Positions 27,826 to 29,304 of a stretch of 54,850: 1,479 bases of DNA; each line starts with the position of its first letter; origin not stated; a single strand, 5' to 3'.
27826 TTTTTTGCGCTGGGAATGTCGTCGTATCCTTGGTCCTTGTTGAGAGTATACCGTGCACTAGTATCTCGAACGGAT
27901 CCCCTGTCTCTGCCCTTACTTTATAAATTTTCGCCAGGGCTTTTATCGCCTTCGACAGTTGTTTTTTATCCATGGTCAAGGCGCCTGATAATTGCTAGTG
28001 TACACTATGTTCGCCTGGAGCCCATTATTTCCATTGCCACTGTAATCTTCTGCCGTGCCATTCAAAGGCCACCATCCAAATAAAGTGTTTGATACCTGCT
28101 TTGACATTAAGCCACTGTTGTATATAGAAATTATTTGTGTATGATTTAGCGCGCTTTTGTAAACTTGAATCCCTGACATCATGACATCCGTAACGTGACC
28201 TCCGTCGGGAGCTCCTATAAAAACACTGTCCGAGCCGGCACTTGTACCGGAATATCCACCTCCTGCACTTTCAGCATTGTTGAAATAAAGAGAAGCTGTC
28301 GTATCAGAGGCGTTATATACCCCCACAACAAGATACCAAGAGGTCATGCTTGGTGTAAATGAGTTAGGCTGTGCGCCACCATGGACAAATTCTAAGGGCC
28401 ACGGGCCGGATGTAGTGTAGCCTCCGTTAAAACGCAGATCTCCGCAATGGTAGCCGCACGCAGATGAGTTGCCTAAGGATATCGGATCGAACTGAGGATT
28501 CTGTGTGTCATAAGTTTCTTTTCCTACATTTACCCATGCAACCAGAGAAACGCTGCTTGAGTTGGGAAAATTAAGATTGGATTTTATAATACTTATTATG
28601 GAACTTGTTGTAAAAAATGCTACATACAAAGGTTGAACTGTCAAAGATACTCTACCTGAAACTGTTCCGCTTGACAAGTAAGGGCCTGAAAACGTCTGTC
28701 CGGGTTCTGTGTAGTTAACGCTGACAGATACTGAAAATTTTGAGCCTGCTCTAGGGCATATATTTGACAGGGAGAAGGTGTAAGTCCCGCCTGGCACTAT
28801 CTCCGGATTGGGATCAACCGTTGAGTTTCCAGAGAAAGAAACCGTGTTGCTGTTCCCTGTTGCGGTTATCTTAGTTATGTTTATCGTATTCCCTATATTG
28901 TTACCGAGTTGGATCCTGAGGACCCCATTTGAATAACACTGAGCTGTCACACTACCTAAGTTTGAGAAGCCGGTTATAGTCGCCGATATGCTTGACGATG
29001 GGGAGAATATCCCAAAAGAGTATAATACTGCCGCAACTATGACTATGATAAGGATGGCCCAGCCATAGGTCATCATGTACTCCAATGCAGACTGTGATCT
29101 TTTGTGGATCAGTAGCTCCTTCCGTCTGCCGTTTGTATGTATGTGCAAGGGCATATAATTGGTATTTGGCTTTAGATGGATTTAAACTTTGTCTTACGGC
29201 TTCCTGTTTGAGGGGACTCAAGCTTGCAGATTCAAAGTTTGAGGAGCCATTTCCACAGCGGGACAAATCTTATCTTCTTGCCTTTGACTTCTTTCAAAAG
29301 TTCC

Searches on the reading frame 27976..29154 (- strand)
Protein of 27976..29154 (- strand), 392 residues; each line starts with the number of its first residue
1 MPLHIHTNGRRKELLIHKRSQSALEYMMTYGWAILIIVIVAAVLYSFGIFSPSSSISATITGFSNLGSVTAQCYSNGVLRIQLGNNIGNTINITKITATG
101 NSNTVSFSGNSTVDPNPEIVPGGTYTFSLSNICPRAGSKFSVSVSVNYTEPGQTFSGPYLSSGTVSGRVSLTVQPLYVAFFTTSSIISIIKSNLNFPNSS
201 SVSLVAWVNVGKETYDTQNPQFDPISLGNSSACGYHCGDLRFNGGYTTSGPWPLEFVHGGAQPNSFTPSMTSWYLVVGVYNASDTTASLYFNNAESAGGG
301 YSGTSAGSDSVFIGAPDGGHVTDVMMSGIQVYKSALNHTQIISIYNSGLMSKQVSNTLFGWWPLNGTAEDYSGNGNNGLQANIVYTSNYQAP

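Call 8: search_protein_families(library=pfam, proteins=[window:27976-29154:-], max_evalue=0.01)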
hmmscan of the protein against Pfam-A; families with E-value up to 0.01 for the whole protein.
window:27976-29154:- (392 aa): 2 families
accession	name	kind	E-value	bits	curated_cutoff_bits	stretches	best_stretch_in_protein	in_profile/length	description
PF13385.13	Laminin_G_3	-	1.4e-09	38.7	27.6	1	193-341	11-150/151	Concanavalin A-like lectin/glucanases superfamily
PF24186.1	DUF7414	-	0.0039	17.7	27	0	246-285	3-44/50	Domain of unknown function (DUF7414)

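Call 13: find_related_loci(query=window:27976-29154:-, collection=genome_contigs, flank=3000)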
Query window:27976-29154:- (392 aa) in genome_contigs; peptide patterns used: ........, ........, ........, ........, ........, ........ (x = any residue, [..] = any of these).
396 stretches matched a pattern; 283 encode a relative of the query (tblastn E <= 1e-3); the best 80 are kept; 75 distinct loci.
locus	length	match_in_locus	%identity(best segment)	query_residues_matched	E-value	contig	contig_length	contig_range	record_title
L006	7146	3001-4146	46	12-392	3e-87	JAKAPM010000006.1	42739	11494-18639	MAG: Nanoarchaeota archaeon isolate YF1.bin68 NODE_836_length_42739_cov_2.168990, whole genome shotgun sequence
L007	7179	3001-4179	44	14-390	2e-79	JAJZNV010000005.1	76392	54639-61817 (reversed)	MAG: Nanoarchaeota archaeon isolate MAS4.bin37 NODE_183_length_76392_cov_49.593509, whole genome shotgun sequence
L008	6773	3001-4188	44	10-392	5e-79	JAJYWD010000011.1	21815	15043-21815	MAG: Nanoarchaeota archaeon isolate FK2.bin89 NODE_3076_length_21815_cov_1.744513, whole genome shotgun sequence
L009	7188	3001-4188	43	7-390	1e-77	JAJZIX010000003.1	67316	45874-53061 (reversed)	MAG: Nanoarchaeota archaeon isolate LSA4.bin68 NODE_349_length_67316_cov_3.044531, whole genome shotgun sequence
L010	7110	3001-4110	46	16-389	1e-77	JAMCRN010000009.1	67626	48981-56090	MAG: Candidatus Parvarchaeota archaeon isolate FK_Sedi_A_Bin.254 NODE_662_length_67626_cov_5.91071, whole genome shotgun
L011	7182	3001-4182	43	14-390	2e-76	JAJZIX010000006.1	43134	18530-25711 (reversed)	MAG: Nanoarchaeota archaeon isolate LSA4.bin68 NODE_878_length_43134_cov_3.240124, whole genome shotgun sequence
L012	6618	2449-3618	43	18-390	9e-76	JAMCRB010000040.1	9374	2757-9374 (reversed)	MAG: Candidatus Parvarchaeota archaeon isolate FK_Sedi_A_Bin.293 NODE_19871_length_9374_cov_9.59554, whole genome shotgu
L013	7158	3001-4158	43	11-392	1e-75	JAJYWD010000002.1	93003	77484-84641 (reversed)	MAG: Nanoarchaeota archaeon isolate FK2.bin89 NODE_228_length_93003_cov_1.773171, whole genome shotgun sequence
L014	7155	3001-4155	43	17-390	4e-74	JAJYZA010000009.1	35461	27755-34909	MAG: Nanoarchaeota archaeon isolate FK4.bin88 NODE_1134_length_35461_cov_1.968897, whole genome shotgun sequence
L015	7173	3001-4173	43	13-390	9e-72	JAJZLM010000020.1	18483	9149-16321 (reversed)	MAG: Nanoarchaeota archaeon isolate MAS3.bin115 NODE_6163_length_18483_cov_1.228154, whole genome shotgun sequence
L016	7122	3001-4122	44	18-390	2e-68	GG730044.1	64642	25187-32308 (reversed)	MAG: Candidatus Parvarchaeum acidiphilum ARMAN-4 genomic scaffold Scf_ARM4contig_1581, whole genome shotgun sequence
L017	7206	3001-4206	41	1-392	8e-68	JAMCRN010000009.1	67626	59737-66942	MAG: Candidatus Parvarchaeota archaeon isolate FK_Sedi_A_Bin.254 NODE_662_length_67626_cov_5.91071, whole genome shotgun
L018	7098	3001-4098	39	17-392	2e-66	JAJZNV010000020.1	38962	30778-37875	MAG: Nanoarchaeota archaeon isolate MAS4.bin37 NODE_871_length_38962_cov_69.163023, whole genome shotgun sequence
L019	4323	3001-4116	41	11-390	1e-64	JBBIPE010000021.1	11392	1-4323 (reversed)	MAG: archaeon isolate QH1S170213_bin_296 NODE_567_length_11392_cov_11.6852, whole genome shotgun sequence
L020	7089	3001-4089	41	19-392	3e-63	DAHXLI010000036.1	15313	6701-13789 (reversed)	MAG TPA_asm: Candidatus Parvarchaeota archaeon isolate clean1593 k141_922287, whole genome shotgun sequence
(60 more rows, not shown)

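Call 14: find_homologous_proteins(query=window:27976-29154:-)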
Query window:27976-29154:- (392 aa): 1302 proteins with E <= 0.001 among 6859 candidates; the best 120 are listed.
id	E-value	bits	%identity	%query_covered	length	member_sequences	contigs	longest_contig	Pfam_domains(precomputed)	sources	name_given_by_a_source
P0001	2.0e-246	835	97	100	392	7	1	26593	PF13385.14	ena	-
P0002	1.1e-194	665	81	96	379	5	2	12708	PF13385.14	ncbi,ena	-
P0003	9.2e-115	402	54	96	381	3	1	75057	-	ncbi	-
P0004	1.1e-112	395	56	95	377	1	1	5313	PF13385.14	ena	-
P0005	2.7e-105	371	74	60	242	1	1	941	-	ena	-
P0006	1.5e-83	299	47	96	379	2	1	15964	PF13385.14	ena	-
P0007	6.5e-81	290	47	95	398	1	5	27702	-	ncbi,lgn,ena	-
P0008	1.3e-79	286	46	95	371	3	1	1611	PF13385.14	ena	-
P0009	7.3e-79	284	45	96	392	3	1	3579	PF13385.14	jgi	jgi:hypothetical protein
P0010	3.8e-78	281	44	97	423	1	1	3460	PF13385.14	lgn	-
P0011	5.2e-77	278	70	46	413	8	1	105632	PF13385.14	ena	-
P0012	5.3e-77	277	46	95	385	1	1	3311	PF13385.14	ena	-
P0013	6.7e-77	277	45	96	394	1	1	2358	PF13385.14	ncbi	-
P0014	8.0e-77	277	43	99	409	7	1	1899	PF13385.14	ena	-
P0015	1.2e-75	273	74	46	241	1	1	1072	-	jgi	jgi:hypothetical protein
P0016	4.3e-75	271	44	96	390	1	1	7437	PF13385.14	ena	-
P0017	1.3e-73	266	43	95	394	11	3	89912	PF13385.14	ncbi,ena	-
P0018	2.0e-73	266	45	99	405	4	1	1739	PF13385.14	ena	-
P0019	3.6e-73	265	45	95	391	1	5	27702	PF13385.14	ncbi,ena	-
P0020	6.6e-73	264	44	96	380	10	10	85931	PF13385.14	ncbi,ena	-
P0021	1.0e-72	263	45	96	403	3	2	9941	PF13385.14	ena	-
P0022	1.4e-72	263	46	95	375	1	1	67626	PF13385.14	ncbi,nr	ncbi:LamG domain-containing protein [Candidatus Parvarchaeota archaeon]|nr:LamG domain-containing pr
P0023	2.6e-72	262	43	96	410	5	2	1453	PF13385.14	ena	-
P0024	4.6e-72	261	43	98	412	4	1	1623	PF13385.14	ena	-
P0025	4.7e-72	261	42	95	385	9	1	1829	PF13385.14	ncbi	-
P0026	7.1e-72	261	44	95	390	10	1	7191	PF13385.14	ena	-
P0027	8.5e-72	260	41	99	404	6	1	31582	PF13385.14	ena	-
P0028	1.7e-71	259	41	99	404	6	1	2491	PF13385.14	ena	-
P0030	8.2e-71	257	43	96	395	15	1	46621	PF13385.14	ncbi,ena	-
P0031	1.1e-70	257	42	96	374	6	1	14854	PF13385.14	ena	-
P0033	1.3e-70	256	43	97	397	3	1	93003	PF13385.14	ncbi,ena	-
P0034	6.5e-70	254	44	93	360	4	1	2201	PF13385.14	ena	-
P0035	1.4e-69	253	43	100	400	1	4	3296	PF13385.14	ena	-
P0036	1.5e-69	253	42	96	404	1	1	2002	PF13385.14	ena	-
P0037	1.7e-69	253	44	93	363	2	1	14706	PF13385.14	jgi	jgi:hypothetical protein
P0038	2.7e-69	252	43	95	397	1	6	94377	PF13385.14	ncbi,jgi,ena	jgi:hypothetical protein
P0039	3.0e-69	252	43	96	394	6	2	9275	PF13385.14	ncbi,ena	-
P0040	6.6e-69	251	44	95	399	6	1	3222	PF13385.14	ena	-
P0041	5.7e-68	248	43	96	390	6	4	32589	PF13385.14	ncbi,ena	-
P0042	8.5e-68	247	40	99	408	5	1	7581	PF13385.14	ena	-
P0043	1.3e-67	247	43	96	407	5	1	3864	PF13385.14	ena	-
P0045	7.4e-67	244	40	98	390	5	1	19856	PF13385.14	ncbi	-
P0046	3.8e-65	238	41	99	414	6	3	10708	PF13385.14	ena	-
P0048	7.7e-64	234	44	95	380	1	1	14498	PF13385.14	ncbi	-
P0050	1.4e-63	233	40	96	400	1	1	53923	PF13385.14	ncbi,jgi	-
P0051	7.7e-63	231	41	96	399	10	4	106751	PF13385.14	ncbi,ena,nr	ncbi:LamG domain-containing protein [Candidatus Parvarchaeota archaeon]|nr:LamG domain-containing pr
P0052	1.3e-62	230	66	43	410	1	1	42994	PF13385.14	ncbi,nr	ncbi:LamG domain-containing protein [Candidatus Parvarchaeota archaeon]|nr:LamG domain-containing pr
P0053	1.7e-62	230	41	99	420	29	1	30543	PF13385.14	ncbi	-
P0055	2.1e-62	229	43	96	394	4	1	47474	PF13385.14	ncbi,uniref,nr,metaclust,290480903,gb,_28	ncbi:MAG: hypothetical protein BJBARM5_0386 [Candidatus Parvarchaeum acidophilus ARMAN-5]|uniref:Lam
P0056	6.2e-62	228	42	96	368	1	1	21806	PF13385.14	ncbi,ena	-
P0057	1.3e-61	227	41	95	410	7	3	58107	PF13385.14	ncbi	-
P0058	2.8e-61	226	40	11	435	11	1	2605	PF13385.14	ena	-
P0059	3.1e-61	226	40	96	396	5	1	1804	PF13385.14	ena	-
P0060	8.1e-61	224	43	95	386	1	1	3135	PF13385.14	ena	-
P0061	3.3e-60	222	42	96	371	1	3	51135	PF13385.14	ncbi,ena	-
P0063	4.7e-60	222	41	91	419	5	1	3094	PF13385.14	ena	-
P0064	8.6e-60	221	40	93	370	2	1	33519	-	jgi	jgi:hypothetical protein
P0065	8.8e-60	221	40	92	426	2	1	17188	PF13385.14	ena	-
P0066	1.1e-59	221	41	91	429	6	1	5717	PF13385.14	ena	-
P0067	6.9e-59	218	41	95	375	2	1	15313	PF13385.14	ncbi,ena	-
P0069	1.8e-58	217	42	95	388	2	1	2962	PF13385.14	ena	-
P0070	2.4e-58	216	59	43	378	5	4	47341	PF13385.14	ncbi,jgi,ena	jgi:hypothetical protein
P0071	2.5e-57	213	36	98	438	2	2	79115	PF13385.14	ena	-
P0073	3.3e-57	212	38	99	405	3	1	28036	PF13385.14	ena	-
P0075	5.0e-57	212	42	95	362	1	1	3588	PF13385.14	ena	-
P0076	8.1e-57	211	41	96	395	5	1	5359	PF13385.14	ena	-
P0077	2.5e-56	209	41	88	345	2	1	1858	PF13385.14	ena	-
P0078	4.8e-56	209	63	42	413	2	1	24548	PF13385.14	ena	-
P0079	1.6e-55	207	38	99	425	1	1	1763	PF13385.14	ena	-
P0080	1.6e-55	207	40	95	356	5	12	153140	PF13385.14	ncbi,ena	-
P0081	1.7e-55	207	37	99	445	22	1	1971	PF13385.14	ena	-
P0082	5.6e-55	205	59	43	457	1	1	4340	PF13385.14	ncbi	ncbi:MAG: LamG-like jellyroll fold domain-containing protein [Candidatus Parvarchaeum sp.]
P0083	6.2e-55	205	40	94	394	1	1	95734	PF13385.14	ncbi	-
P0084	1.1e-54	204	38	16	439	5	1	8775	PF13385.14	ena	-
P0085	2.6e-54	203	57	43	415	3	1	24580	PF13385.14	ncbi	-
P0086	7.6e-54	201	41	95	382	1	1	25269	PF13385.14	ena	-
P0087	1.7e-53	200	62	41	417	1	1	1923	PF13385.14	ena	-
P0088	1.9e-53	200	42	95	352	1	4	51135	PF13385.14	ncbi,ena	-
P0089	2.6e-53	199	38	99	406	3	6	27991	PF13385.14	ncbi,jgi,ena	jgi:hypothetical protein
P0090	4.5e-53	199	39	95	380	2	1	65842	PF13385.14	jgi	jgi:hypothetical protein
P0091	1.2e-52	197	39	95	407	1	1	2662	PF13385.14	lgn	-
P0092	1.4e-52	197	37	95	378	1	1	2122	PF13385.14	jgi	jgi:hypothetical protein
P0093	3.3e-52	196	38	99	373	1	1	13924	PF13385.14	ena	-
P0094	4.4e-52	195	40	96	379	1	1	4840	PF13385.14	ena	-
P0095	1.1e-51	194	37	95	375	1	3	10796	PF13385.14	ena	-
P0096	1.4e-51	194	37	95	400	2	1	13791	PF13385.14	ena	-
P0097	2.7e-51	193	43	93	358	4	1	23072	PF13385.14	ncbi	-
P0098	3.4e-51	193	40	88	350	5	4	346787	PF13385.14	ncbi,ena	-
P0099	3.6e-51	192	38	94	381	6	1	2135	PF13385.14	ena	-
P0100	5.3e-51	192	38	95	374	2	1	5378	PF13385.14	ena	-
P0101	5.8e-51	192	37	99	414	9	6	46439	PF13385.14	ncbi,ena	-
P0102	6.0e-51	192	36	99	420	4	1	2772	PF13385.14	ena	-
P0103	1.6e-50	190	39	90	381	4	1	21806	PF13385.14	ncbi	-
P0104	1.7e-50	190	39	89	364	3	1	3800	PF13385.14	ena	-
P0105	2.5e-50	190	39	95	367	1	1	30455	PF13385.14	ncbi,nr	ncbi:LamG domain-containing protein [Candidatus Parvarchaeota archaeon]|nr:LamG domain-containing pr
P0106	2.6e-50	190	57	42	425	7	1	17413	PF13385.14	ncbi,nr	ncbi:LamG domain-containing protein [Candidatus Parvarchaeota archaeon]|nr:LamG domain-containing pr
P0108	3.6e-50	189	56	37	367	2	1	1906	PF13385.14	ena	-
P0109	5.2e-50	189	40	94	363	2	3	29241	PF13385.14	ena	-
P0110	8.8e-50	188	52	41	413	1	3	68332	PF13385.14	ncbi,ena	-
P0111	1.0e-49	188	57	40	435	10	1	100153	PF13385.14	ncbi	-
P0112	1.3e-49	187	38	95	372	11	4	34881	PF13385.14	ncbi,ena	-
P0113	1.8e-49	187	39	93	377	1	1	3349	PF13385.14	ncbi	-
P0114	3.3e-49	186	37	95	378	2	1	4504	PF13385.14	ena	-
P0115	4.0e-49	186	41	95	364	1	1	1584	PF13385.14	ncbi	-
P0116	7.9e-49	185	37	99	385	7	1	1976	PF13385.14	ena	-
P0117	1.2e-48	184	36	94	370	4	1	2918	PF13385.14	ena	-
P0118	1.4e-48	184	39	95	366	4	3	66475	PF13385.14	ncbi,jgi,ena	jgi:hypothetical protein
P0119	1.4e-48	184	39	92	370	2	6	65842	PF13385.14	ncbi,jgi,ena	jgi:hypothetical protein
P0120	1.5e-48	184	38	95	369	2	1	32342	PF13385.14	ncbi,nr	ncbi:LamG domain-containing protein [Candidatus Parvarchaeota archaeon]|nr:LamG domain-containing pr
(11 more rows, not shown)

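Call 55: find_encoding_contigs(protein=P0064, flank=1500, max_places=6)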
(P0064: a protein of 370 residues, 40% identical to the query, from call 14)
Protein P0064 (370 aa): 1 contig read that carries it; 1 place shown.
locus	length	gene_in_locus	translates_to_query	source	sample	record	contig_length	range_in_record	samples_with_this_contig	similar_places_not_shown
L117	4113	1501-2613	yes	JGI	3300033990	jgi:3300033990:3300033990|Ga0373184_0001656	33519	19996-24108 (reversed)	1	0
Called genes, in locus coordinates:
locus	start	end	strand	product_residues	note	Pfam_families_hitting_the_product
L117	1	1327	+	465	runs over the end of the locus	-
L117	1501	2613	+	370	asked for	-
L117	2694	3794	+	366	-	PF08442:ATP-grasp_2, PF13549:ATP-grasp_5 (faint), PF24948:Citrate_synth_N, PF00549:Ligase_CoA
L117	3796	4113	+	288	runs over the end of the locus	PF02629:CoA_binding, PF13380:CoA_binding_2 (weak), PF00549:Ligase_CoA, PF13607:Succ_CoA_lig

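Call 62: list_cluster_members(proteins=[P0121, P0123, P0131, P0033, P0093, P0141, P0160, P0155, P0001, P0202])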
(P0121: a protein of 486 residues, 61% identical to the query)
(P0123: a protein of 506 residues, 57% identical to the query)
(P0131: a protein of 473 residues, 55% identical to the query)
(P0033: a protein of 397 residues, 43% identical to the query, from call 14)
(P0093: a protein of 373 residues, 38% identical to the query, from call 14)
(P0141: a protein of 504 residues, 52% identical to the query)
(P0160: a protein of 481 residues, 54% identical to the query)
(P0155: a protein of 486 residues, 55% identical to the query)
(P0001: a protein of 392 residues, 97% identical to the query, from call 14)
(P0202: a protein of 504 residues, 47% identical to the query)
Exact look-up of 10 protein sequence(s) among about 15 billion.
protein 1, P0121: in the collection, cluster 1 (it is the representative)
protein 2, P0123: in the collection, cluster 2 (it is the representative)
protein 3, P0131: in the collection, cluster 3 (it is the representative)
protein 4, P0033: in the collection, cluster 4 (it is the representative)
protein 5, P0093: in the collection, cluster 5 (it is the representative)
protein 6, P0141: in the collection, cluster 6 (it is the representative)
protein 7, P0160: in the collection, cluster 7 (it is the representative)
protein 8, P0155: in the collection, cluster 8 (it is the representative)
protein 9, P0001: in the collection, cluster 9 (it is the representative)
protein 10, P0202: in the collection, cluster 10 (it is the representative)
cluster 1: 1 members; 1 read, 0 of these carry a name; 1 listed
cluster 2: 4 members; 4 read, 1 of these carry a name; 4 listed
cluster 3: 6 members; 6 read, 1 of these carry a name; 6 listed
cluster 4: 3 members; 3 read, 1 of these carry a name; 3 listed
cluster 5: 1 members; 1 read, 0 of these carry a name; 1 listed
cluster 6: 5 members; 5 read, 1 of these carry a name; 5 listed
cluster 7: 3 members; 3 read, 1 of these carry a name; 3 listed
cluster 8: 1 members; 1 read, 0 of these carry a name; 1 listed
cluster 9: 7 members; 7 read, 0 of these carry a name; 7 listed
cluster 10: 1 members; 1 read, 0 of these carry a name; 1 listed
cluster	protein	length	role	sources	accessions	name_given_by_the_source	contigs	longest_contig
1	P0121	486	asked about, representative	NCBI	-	-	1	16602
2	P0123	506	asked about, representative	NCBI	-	-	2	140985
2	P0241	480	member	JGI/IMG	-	hypothetical protein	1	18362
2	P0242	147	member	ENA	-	-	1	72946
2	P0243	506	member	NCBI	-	-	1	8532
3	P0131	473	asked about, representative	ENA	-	-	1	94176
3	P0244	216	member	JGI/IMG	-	hypothetical protein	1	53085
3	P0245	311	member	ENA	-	-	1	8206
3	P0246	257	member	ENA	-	-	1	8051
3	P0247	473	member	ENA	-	-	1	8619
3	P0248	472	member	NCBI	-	-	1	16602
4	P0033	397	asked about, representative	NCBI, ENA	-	-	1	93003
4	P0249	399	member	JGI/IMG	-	hypothetical protein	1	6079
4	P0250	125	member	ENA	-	-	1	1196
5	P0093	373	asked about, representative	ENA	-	-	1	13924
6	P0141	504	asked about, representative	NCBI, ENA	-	-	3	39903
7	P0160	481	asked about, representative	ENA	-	-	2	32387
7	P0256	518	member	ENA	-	-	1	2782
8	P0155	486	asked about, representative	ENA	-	-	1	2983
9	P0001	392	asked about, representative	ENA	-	-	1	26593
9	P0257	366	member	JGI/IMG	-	-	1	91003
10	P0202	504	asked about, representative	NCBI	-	-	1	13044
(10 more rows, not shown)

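Call 64: find_encoding_contigs(protein=P0256, flank=1500, max_places=6)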
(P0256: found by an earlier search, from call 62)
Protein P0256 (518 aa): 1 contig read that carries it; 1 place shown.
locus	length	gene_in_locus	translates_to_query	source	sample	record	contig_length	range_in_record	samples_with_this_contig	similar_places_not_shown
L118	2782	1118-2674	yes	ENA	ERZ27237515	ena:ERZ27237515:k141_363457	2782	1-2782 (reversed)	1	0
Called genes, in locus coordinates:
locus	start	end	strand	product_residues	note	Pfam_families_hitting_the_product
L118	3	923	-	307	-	?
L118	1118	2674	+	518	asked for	-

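Call 65: find_encoding_contigs(protein=P0257, flank=2500, max_places=6)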
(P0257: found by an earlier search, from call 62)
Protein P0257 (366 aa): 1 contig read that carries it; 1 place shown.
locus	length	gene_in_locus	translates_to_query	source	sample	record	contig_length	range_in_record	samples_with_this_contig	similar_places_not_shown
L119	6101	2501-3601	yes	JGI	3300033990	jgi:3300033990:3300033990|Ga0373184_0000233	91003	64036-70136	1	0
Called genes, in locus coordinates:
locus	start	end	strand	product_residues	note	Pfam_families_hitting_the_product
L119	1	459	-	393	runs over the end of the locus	PF00149:Metallophos, PF12850:Metallophos_2 (weak)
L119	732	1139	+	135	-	PF13279:4HBT_2, PF03061:4HBT (weak)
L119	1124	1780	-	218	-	PF01351:RNase_HII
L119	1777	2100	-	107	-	PF01866:Diphthamide_syn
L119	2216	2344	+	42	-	-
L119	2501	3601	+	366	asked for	PF13385:Laminin_G_3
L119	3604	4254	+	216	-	PF00730:HhH-GPD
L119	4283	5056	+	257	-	-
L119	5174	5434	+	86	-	PF01191:RNA_pol_Rpb5_C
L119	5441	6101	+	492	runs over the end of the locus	PF04563:RNA_pol_Rpb2_1, PF04561:RNA_pol_Rpb2_2, PF04565:RNA_pol_Rpb2_3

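Call 66: find_encoding_contigs(protein=P0241, flank=2500, max_places=6)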
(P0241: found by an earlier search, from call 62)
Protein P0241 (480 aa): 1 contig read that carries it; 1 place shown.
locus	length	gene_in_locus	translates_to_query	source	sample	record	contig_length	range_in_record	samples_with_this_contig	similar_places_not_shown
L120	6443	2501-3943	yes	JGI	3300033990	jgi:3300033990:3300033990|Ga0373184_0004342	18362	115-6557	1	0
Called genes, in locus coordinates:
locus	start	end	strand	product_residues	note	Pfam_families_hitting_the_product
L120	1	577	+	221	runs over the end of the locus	PF26317:CntK_N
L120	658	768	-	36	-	-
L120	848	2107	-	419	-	PF02403:Seryl_tRNA_N, PF00587:tRNA-synt_2b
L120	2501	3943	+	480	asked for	-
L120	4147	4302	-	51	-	-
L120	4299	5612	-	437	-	PF02881:SRP54_N, PF00448:SRP54, PF01656:CbiA (weak), PF02978:SRP_SPB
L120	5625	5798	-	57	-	PF01192:RNA_pol_Rpb6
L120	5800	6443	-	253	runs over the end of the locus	PF01138:RNase_PH, PF03725:RNase_PH_C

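Call 68: search_protein_families(library=ncbifam, proteins=[window:27976-29154:-], max_evalue=1)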
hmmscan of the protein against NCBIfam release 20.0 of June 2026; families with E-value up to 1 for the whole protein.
window:27976-29154:- (392 aa): 2 families
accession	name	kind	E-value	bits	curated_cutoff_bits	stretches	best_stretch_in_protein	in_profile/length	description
NF053671.1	bindosome_BasC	exception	0.0011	18.9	260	1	18-156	3-132/140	bindosome assembly system protein BasC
NF046073.1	UpsA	equivalog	0.034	14.3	130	1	34-155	14-128/136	pilin subunit UpsA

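Call 74: find_encoding_contigs(protein=P0009, flank=1500, max_places=10)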
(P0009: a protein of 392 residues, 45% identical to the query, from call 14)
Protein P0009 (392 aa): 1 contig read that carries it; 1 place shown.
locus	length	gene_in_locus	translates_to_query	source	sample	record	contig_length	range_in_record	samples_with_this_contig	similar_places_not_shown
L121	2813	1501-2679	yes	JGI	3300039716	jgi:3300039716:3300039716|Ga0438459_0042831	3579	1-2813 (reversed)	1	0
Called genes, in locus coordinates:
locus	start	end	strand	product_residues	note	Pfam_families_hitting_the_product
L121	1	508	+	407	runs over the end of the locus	PF00344:SecY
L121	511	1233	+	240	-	PF01956:EMC3_TMCO1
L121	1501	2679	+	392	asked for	PF13385:Laminin_G_3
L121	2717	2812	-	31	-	?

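Call 78: predict_structure(alignment_id=A3)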
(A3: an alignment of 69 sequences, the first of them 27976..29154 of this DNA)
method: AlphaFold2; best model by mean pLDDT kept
length: 392 residues; sequences in the alignment: 69
mean_pLDDT: 80.4   pTM: 0.77
mean pLDDT of the five models: 80.4, 80.3, 80.0, 79.9, 78.2
residues with pLDDT >= 90: 171; 70-90: 116; 50-70: 81; < 50: 24
segments of 3 or more residues with pLDDT < 50: 1-4, 8-11, 18-21, 50-55
pLDDT, mean of each block of 10 residues (from residue 1): 46 48 64 87 65 58 87 93 92 93 79 76 92 93 95 90 94 92 87 69 92 58 76 57 68 70 65 90 88 80 68 78 89 95 94 92 94 93 90 75
secondary structure, 60 per line:
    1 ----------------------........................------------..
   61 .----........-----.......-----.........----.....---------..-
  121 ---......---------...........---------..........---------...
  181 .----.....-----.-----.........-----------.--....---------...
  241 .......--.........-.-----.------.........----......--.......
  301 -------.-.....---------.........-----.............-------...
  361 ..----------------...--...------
elements in order: H23-46 E59-61 E66-73 E79-85 E91-99 E104-108 E124-129 E139-149 E159-168 E178-181 E186-190 E202-210 E225-228 E238-247 E250-258 E273-281 E286-291 E294-300 E310-314 E324-332 H338-350 E358-362 E379-381 E384-386
